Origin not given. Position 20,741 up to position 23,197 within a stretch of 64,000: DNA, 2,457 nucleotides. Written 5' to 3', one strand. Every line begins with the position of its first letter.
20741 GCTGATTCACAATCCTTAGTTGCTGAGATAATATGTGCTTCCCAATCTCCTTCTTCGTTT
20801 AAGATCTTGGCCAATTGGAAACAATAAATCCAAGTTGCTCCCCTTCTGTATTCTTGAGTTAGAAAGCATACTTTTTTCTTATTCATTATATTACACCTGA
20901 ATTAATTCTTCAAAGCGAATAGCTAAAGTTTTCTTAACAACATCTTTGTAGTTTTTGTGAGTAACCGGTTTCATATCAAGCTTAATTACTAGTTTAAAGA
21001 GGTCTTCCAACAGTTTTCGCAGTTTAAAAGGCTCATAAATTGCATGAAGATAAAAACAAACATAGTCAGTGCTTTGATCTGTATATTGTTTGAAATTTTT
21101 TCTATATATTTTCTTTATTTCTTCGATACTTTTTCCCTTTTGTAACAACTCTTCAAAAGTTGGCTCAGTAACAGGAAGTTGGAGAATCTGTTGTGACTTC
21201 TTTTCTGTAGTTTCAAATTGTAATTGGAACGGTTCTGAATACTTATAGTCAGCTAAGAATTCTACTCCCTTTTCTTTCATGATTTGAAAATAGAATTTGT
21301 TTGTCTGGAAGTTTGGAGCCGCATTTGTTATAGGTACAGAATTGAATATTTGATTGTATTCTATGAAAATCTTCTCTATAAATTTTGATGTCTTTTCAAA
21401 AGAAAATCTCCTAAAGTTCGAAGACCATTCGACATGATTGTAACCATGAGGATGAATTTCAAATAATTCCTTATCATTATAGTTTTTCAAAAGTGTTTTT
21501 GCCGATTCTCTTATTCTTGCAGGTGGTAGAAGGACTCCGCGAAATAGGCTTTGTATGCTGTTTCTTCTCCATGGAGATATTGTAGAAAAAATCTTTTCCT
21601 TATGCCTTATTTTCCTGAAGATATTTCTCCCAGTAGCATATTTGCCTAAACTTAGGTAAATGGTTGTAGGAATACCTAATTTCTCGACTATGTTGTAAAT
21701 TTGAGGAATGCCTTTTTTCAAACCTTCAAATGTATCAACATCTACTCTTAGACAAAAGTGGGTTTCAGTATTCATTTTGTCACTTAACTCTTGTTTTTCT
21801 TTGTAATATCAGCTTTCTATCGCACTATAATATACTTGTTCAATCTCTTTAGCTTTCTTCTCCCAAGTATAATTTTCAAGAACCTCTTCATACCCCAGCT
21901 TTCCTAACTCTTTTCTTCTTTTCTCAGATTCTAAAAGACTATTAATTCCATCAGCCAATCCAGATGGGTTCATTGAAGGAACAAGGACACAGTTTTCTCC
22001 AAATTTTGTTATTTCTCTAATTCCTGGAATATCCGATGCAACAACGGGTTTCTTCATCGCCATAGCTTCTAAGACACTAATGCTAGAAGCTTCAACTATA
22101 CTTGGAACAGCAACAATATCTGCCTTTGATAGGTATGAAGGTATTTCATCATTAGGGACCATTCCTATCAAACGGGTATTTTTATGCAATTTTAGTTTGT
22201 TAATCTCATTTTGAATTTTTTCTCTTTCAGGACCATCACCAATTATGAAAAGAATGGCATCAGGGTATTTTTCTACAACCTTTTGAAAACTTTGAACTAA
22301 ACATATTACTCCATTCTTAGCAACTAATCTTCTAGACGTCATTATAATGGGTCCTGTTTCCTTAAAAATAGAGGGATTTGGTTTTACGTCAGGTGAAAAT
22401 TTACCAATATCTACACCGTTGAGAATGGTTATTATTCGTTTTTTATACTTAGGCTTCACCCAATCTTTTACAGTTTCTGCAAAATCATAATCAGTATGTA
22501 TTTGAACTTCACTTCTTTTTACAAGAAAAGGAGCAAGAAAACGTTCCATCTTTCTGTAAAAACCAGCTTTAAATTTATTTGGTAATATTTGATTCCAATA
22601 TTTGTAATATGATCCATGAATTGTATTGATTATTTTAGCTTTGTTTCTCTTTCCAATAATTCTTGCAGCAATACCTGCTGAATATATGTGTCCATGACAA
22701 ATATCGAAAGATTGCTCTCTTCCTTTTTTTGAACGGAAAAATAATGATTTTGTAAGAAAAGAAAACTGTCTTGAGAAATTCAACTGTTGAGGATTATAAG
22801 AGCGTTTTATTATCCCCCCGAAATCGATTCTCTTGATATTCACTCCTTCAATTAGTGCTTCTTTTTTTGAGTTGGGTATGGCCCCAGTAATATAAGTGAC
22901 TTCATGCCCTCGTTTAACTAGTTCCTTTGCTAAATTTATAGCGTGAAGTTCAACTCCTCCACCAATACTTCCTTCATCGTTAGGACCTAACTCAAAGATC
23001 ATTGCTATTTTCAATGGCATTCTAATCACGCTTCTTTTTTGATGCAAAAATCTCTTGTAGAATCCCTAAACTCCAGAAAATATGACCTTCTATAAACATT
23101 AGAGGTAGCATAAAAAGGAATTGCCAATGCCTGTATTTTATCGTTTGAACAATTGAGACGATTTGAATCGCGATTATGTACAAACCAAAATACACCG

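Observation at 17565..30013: Glycosylation island with Arn-pathway-like logic (lipid-linked aminosugar deacylation) wired to amine-generating enzymes and an archaeosortase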

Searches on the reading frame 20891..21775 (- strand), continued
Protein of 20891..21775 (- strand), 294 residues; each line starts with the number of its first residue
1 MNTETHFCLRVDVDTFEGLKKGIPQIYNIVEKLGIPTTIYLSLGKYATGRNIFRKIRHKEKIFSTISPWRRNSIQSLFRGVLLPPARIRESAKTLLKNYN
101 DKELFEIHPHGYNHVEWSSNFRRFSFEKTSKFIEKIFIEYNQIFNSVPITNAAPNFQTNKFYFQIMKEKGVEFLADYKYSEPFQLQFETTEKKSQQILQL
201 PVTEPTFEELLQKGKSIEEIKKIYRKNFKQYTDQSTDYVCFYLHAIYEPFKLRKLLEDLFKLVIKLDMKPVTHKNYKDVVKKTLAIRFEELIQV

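Call 90: find_encoding_contigs(protein=P0122, flank=8000, max_places=1)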
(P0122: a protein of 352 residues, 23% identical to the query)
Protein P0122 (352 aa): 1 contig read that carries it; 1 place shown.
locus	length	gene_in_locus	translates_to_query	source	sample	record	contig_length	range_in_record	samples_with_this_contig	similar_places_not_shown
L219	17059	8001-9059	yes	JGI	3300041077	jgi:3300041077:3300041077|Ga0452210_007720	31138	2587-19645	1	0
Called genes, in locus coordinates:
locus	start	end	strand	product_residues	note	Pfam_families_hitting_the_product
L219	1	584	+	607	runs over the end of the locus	PF13860:FlgD_ig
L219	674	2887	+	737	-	-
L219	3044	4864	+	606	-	PF15892:BNR_4 (faint), PF13860:FlgD_ig, PF18962:Por_Secre_tail (weak)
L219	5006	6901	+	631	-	PF00535:Glycos_transf_2, PF10111:Glyco_tranf_2_2 (faint), PF00551:Formyl_trans_N, PF02911:Formyl_trans_C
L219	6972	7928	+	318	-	PF13489:Methyltransf_23 (weak), PF08242:Methyltransf_12 (faint), PF13847:Methyltransf_31 (faint), PF08241:Methyltransf_11, PF13649:Methyltransf_25 (weak)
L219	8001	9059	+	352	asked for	PF01522:Polysacc_deac_1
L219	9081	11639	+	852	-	PF11028:TMEM260_N, PF13432:TPR_16 (weak), PF00515:TPR_1, PF07719:TPR_2 (weak), PF13181:TPR_8 (weak), PF13414:TPR_11 (weak), PF13424:TPR_12 (weak), PF14559:TPR_19, +9 more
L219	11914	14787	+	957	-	PF13620:CarboxypepD_reg, PF13715:CarbopepD_reg_2, PF07715:Plug, PF00593:TonB_dep_Rec_b-barrel, PF14905:OMP_b-brl_3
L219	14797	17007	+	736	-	-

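Call 93: find_related_loci(query=L147:7968-8786:+, collection=genome_contigs, flank=10000)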
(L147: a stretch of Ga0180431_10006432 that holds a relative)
Query L147:7968-8786:+ (272 aa) in genome_contigs; peptide patterns used: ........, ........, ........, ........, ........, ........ (x = any residue, [..] = any of these).
126 stretches matched a pattern, but none encodes a relative of the query by tblastn (E <= 1e-3).

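Call 95: find_related_loci(query=A5, collection=genome_contigs, flank=10000)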
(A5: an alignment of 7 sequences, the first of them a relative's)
Query A5 (272 aa) in genome_contigs; peptide patterns used: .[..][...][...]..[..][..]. (x = any residue, [..] = any of these).
319 stretches matched a pattern; 36 encode a relative of the query (tblastn E <= 1e-3); 36 distinct loci.
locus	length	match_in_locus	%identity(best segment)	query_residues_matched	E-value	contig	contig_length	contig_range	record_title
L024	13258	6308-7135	28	8-265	7e-31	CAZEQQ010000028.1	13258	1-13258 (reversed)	MAG TPA_asm: uncultured archaeon isolate SRP241326_co1_80 genome assembly, contig: NODE_6444_length_13258_cov_4.468378,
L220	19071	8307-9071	30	3-244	7e-31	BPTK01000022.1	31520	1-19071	MAG: Candidatus Heimdallarchaeota archaeon 7H_bin4 DNA, 7H_mb2_bin4_NODE_77, whole genome shotgun sequence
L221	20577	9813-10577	28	3-244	3e-29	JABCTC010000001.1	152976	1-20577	MAG: Candidatus Heimdallarchaeota archaeon isolate HM4_B41 NODE_19_length_152976_cov_1.388_ID_39265442, whole genome sho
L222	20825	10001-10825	32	7-268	4e-29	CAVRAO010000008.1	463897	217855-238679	MAG: Euryarchaeota archaeon isolate MFD00032.bin.1.50 genome assembly, contig: contig_33321, whole genome shotgun sequen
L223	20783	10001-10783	26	8-254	3e-29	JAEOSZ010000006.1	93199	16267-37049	MAG: Candidatus Heimdallarchaeota archaeon isolate YT1_002 k127_1413050, whole genome shotgun sequence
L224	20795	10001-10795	28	3-252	5e-29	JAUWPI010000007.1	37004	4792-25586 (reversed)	MAG: Candidatus Heimdallarchaeota archaeon isolate CSMAG_2472 CSMAG_2472_k141_422029_length_37004_cov_8.9210, whole geno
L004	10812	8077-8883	27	8-260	6e-29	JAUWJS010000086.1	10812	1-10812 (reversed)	MAG: Candidatus Heimdallarchaeota archaeon isolate CSMAG_2326 CSMAG_2326_k127_1739535_length_10812_cov_251.5215, whole g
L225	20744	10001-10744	27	3-238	2e-28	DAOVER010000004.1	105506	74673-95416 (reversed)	MAG TPA_asm: Candidatus Heimdallarchaeota archaeon isolate CSMAG_1088 CSMAG_1088_k141_3184536_length_105506_cov_39.9249,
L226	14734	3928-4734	26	8-260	2e-28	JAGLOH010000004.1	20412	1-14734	MAG: Candidatus Heimdallarchaeota archaeon isolate RS_7_21 ROV157_7.bin.21.fa_4, whole genome shotgun sequence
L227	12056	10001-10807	28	8-260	7e-28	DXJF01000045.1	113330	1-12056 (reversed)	MAG TPA_asm: Candidatus Heimdallarchaeota archaeon isolate CR1378_bin_8 k127_84122, whole genome shotgun sequence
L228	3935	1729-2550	31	8-268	7e-28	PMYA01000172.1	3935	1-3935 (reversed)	MAG: Methanobacteriota archaeon isolate fen_29 73.20110800_E2D.14_contig_47579, whole genome shotgun sequence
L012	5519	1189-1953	27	3-244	1e-27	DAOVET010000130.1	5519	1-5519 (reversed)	MAG TPA_asm: Candidatus Heimdallarchaeota archaeon isolate CSMAG_1090 CSMAG_1090_k141_3936116_length_5519_cov_6.3927, wh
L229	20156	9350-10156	26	8-260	3e-27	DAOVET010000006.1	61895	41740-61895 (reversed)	MAG TPA_asm: Candidatus Heimdallarchaeota archaeon isolate CSMAG_1090 CSMAG_1090_k141_4539218_length_61895_cov_12.1875,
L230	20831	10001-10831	25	8-266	4e-27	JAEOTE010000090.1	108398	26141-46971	MAG: Candidatus Heimdallarchaeota archaeon isolate YT1_029 k127_29494340, whole genome shotgun sequence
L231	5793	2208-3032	31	7-268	6e-27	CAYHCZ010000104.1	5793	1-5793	MAG TPA_asm: uncultured Methanomicrobia archaeon isolate ERP119294_co4_451 genome assembly, contig: NODE_17597_length_57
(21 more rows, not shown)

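Call 98: search_protein_families(library=ncbifam, proteins=[L222:8936-9871:-, L222:4417-5643:-, L222:9959-10840:+, L222:10846-12009:+, L222:6617-8722:-], max_evalue=0.01)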
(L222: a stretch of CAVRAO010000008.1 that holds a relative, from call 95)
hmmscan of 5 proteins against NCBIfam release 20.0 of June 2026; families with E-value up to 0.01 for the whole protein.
L222:8936-9871:- (311 aa): 4 families
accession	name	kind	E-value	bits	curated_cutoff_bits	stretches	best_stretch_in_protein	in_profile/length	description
TIGR04178.1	exo_archaeo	signature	4.8e-12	46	23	1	198-290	2-94/97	exosortase/archaeosortase family protein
TIGR03762.1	archaeo_artC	exception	9.3e-08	32.2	100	1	83-278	61-262/274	archaeosortase C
NF033770.1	exosort_XrtT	exception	8.1e-06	24.6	250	1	50-264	32-240/472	exosortase T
TIGR04175.1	archaeo_artD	exception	0.00095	19.2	125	1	194-281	52-133/150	archaeosortase D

L222:4417-5643:- (408 aa): 3 families
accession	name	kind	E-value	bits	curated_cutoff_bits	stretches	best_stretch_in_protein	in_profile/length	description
TIGR04247.1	NosD_copper_fam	subfamily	2.4e-20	72.5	300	3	43-237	1-174/377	nitrous oxide reductase family maturation protein NosD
TIGR03804.1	para_beta_helix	repeat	6.9e-18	64.1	19.45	3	137-177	1-41/44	parallel beta-helix repeat protein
NF038177.1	epimerase_AlgG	equivalog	0.0023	16.7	700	1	188-261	346-418/519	mannuronan 5-epimerase AlgG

L222:9959-10840:+ (293 aa): 5 families
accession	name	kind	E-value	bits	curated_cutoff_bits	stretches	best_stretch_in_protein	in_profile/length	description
NF011923.2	PRK15394.1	equivalog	9.5e-28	97.3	382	1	20-285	4-265/294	4-deoxy-4-formamido-L-arabinose-phosphoundecaprenol deformylase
TIGR03006.1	pepcterm_polyde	equivalog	1.8e-07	30.6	276.2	1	101-185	61-144/272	XrtA system polysaccharide deacetylase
TIGR02764.1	spore_ybaN_pdaB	equivalog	3.5e-06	26.9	237.4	1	102-181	47-122/191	polysaccharide deacetylase family sporulation protein PdaB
NF045821.1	PgAcgDacpgdA1_Bac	equivalog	0.0012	17.8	400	0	102-140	129-163/282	peptidoglycan-N-acetylglucosamine deacetylase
TIGR04243.1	nodulat_NodB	equivalog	0.004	16.7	240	0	101-151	42-88/197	chitooligosaccharide deacetylase NodB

L222:10846-12009:+ (387 aa): 45 families (the best 25 are shown)
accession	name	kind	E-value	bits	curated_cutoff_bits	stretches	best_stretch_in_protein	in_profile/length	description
TIGR03088.1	stp2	hypoth_equivalog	1.7e-29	103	409.05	1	144-384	124-372/374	TIGR03088 family PEP-CTERM/XrtA system glycosyltransferase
TIGR03449.1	mycothiol_MshA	equivalog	3.5e-27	95.3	462.5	1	19-386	21-404/406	D-inositol-3-phosphate glycosyltransferase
NF041876.1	EPS_EpsE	equivalog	8.8e-27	94.3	400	1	182-365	185-376/389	exopolysaccharide biosynthesis GT4 family glycosyltransferase EpsE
NF047684.1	TeichurnBiosyTuaC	equivalog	1.1e-26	93.7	550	1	211-385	220-389/391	teichuronic acid biosynthesis protein TuaC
TIGR03999.1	thiol_BshA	equivalog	2.6e-26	92.4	273.7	1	231-385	220-373/375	N-acetyl-alpha-D-glucosaminyl L-malate synthase BshA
TIGR04063.1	stp3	hypoth_equivalog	1.5e-24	86.6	442.05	1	143-385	141-395/397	TIGR04063 family PEP-CTERM/XrtA system glycosyltransferase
TIGR02149.1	glgA_Coryne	subfamily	7.4e-23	81.3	302.4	1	180-383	166-388/391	glycogen synthase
TIGR04047.1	MSMEG_0565_glyc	hypoth_equivalog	2.1e-22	79.7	259.85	2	238-383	222-372/373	MSMEG_0565 family glycosyltransferase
NF038295.1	EPS_HpsP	equivalog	5e-17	62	550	1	209-383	206-385/388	hormogonium polysaccharide biosynthesis glycosyltransferase HpsP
NF007640.0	PRK10307.1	subfamily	5.2e-17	61.9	276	1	206-381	225-403/411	WcaI family glycosyltransferase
NF041010.1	glycosy_Agl16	equivalog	2e-16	59.8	575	1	163-384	136-350/352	glycosylation protein Agl16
TIGR04157.1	glyco_rSAM_CFB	subfamily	5.4e-16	58.6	400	1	210-331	228-347/406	TIGR04157 family glycosyltransferase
NF038298.1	EPS_HpsO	equivalog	5.7e-16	58.3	575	1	217-383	208-385/388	hormogonium polysaccharide biosynthesis glycosyltransferase HpsO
TIGR04005.1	wcaL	equivalog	1.6e-15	56.9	537.6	1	97-346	119-366/406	colanic acid biosynthesis glycosyltransferase WcaL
NF050063.1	ProtGlycPglJ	equivalog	1.3e-14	54.2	500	1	204-365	188-347/363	N-acetylgalactosamine-N,N'-diacetylbacillosaminyl-diphospho-undecaprenol 4-alpha-N-acetylgalactosaminyltransferase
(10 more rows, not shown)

L222:6617-8722:- (701 aa): 2 families
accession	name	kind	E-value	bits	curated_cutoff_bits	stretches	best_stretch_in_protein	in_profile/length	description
TIGR01451.2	B_ant_repeat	repeat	0.00082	19.3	24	0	311-332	2-23/53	DUF11 type repeat protein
TIGR03674.1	fen_arch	equivalog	0.0072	15.5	351.95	0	541-567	29-55/338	flap endonuclease-1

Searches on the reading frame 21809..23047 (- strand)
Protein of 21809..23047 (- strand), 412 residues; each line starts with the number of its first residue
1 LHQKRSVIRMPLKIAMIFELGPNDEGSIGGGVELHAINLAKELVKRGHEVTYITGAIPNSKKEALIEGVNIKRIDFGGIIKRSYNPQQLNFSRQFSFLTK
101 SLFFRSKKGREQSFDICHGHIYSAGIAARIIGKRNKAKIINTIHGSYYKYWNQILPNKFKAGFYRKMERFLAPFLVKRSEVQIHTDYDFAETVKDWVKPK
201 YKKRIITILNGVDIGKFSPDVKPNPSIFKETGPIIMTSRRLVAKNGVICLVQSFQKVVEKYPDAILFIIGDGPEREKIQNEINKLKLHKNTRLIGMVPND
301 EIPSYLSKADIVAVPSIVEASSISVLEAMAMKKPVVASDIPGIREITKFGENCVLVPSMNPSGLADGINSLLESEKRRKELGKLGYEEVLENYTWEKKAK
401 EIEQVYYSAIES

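Call 3: search_protein_families(library=pfam, proteins=[window:21809-23047:-], max_evalue=0.01)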
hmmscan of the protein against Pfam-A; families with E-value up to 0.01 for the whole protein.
window:21809-23047:- (412 aa): 8 families
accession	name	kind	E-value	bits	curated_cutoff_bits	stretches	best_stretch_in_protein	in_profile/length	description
PF00534.26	Glycos_transf_1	-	6e-39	133.8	26.4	1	226-386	9-170/172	Glycosyl transferases group 1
PF13692.12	Glyco_trans_1_4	-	2.5e-31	109.3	27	1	233-373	2-141/142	Glycosyl transferases group 1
PF13439.12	Glyco_transf_4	-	5.1e-18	66.1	28.5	1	30-214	2-168/170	Glycosyltransferase Family 4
PF13524.12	Glyco_trans_1_2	-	5.5e-11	43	25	1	286-403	27-143/144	Glycosyl transferase-like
PF13579.12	Glyco_trans_4_4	-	1.4e-10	42.2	29.7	1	30-172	1-125/158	Glycosyl transferase 4-like domain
PF13477.12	Glyco_trans_4_2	-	1.7e-07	32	23.4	1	33-154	10-118/139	Glycosyl transferase 4-like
PF20706.3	GT4-conflict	-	0.00043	19.8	26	0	300-401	273-384/385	Family 4 Glycosyltransferase in conflict systems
PF03033.26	Glyco_transf_28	-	0.0089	16.5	26.2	0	36-128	15-107/139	Glycosyltransferase family 28 N-terminal domain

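Call 4: search_protein_families(library=ncbifam, proteins=[window:21809-23047:-], max_evalue=0.01)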
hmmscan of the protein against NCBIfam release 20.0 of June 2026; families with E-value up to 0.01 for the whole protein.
window:21809-23047:- (412 aa): 41 families (the best 25 are shown)
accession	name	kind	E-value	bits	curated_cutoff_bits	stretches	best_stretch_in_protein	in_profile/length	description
NF041876.1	EPS_EpsE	equivalog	7.4e-32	111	400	1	189-401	172-388/389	exopolysaccharide biosynthesis GT4 family glycosyltransferase EpsE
TIGR03999.1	thiol_BshA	equivalog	1.5e-31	109.7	273.7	1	30-410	12-374/375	N-acetyl-alpha-D-glucosaminyl L-malate synthase BshA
TIGR03088.1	stp2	hypoth_equivalog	2.4e-30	105.8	409.05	1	164-407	126-371/374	TIGR03088 family PEP-CTERM/XrtA system glycosyltransferase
NF047684.1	TeichurnBiosyTuaC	equivalog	4.1e-27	95.1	550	1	106-410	101-390/391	teichuronic acid biosynthesis protein TuaC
TIGR04047.1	MSMEG_0565_glyc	hypoth_equivalog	8.9e-27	94.1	259.85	1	190-406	146-371/373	MSMEG_0565 family glycosyltransferase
TIGR04063.1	stp3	hypoth_equivalog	8.9e-27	94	442.05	1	202-409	179-395/397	TIGR04063 family PEP-CTERM/XrtA system glycosyltransferase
TIGR03449.1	mycothiol_MshA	equivalog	4.6e-24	85.1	462.5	1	29-410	20-404/406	D-inositol-3-phosphate glycosyltransferase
NF038229.1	Glyco4_Geo_Pelo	equivalog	4.9e-21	75.1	400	1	198-409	128-336/338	GPMC system family 4 glycosyltransferase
TIGR02149.1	glgA_Coryne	subfamily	5.8e-21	75.1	302.4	1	202-408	168-389/391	glycogen synthase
NF049988.1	MGlcDAGSynMgs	equivalog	6.7e-21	75.1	400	1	31-411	16-389/398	alpha-monoglucosyldiacylglycerol synthase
TIGR03087.1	stp1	hypoth_equivalog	1.1e-20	74.2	316.65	1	197-405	190-393/397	TIGR03087 family PEP-CTERM/XrtA system glycosyltransferase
NF012028.0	PRK15484.1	subfamily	1.7e-19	70.2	618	1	151-406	112-375/380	lipopolysaccharide N-acetylglucosaminyltransferase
NF038295.1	EPS_HpsP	equivalog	5.5e-19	68.4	550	1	228-407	203-385/388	hormogonium polysaccharide biosynthesis glycosyltransferase HpsP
NF038298.1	EPS_HpsO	equivalog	3.9e-18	65.4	575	1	170-406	138-384/388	hormogonium polysaccharide biosynthesis glycosyltransferase HpsO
NF041010.1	glycosy_Agl16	equivalog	3.8e-16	58.9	575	1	204-408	157-350/352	glycosylation protein Agl16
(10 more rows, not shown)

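Call 77: search_solved_structures(query=window:21809-23047:-, max_evalue=1e-8)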
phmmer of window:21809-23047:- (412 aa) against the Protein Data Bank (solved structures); distinct sequences matched with E-value up to 1e-8: 25.
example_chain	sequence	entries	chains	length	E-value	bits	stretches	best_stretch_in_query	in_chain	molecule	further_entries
3mbo_A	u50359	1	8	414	1.5e-21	80.1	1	21-410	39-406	Glycosyltransferase, group 1 family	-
2jjm_A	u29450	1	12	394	1.5e-21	80.1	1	26-410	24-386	GLYCOSYL TRANSFERASE, GROUP 1 FAMILY PROTEIN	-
4n9w_A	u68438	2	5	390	1.2e-18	70.5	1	28-407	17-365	GDP-mannose-dependent alpha-(1-2)-phosphatidylinositol mannosyltransferase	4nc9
2gej_A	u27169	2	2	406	1.3e-18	70.4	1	28-407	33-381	PHOSPHATIDYLINOSITOL MANNOSYLTRANSFERASE (PimA)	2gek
3c48_A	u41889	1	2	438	2.6e-17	66.1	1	28-410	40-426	Predicted glycosyltransferases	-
3c4q_A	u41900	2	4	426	3.4e-17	65.8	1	28-410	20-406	Predicted glycosyltransferases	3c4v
7qnt_AAA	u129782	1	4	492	9.7e-16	61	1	234-403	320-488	TarM(Se)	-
7qd7_AAA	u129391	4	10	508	9.9e-16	60.9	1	234-403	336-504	TarM(Se)_G117R | TarM(Se)_G117R-4RboP | TarM(Se)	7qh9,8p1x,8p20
5d00_A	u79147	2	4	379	7.2e-15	58.1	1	27-408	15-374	N-acetyl-alpha-D-glucosaminyl L-malate synthase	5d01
6kih_A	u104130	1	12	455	8.9e-15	57.8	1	193-407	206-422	Tll1590 protein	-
8dvz_A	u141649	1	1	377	3.6e-14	55.8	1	204-409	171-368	N, N'-diacetylbacillosaminyl-diphospho-undecaprenol alpha-1,3-N-acetylgalactosaminyltransf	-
6tvp_A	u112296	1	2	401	5.8e-14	55.1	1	203-407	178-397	Alpha-maltose-1-phosphate synthase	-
5i45_A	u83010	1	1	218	8.4e-14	54.6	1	251-407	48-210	Glycosyl transferases group 1 family protein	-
8dqd_A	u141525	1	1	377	2.4e-13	53.1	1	204-409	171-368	N, N'-diacetylbacillosaminyl-diphospho-undecaprenol alpha-1,3-N-acetylgalactosaminyltransf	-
6n1x_A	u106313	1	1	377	6.5e-13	51.7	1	30-405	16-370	Glycosyltransferase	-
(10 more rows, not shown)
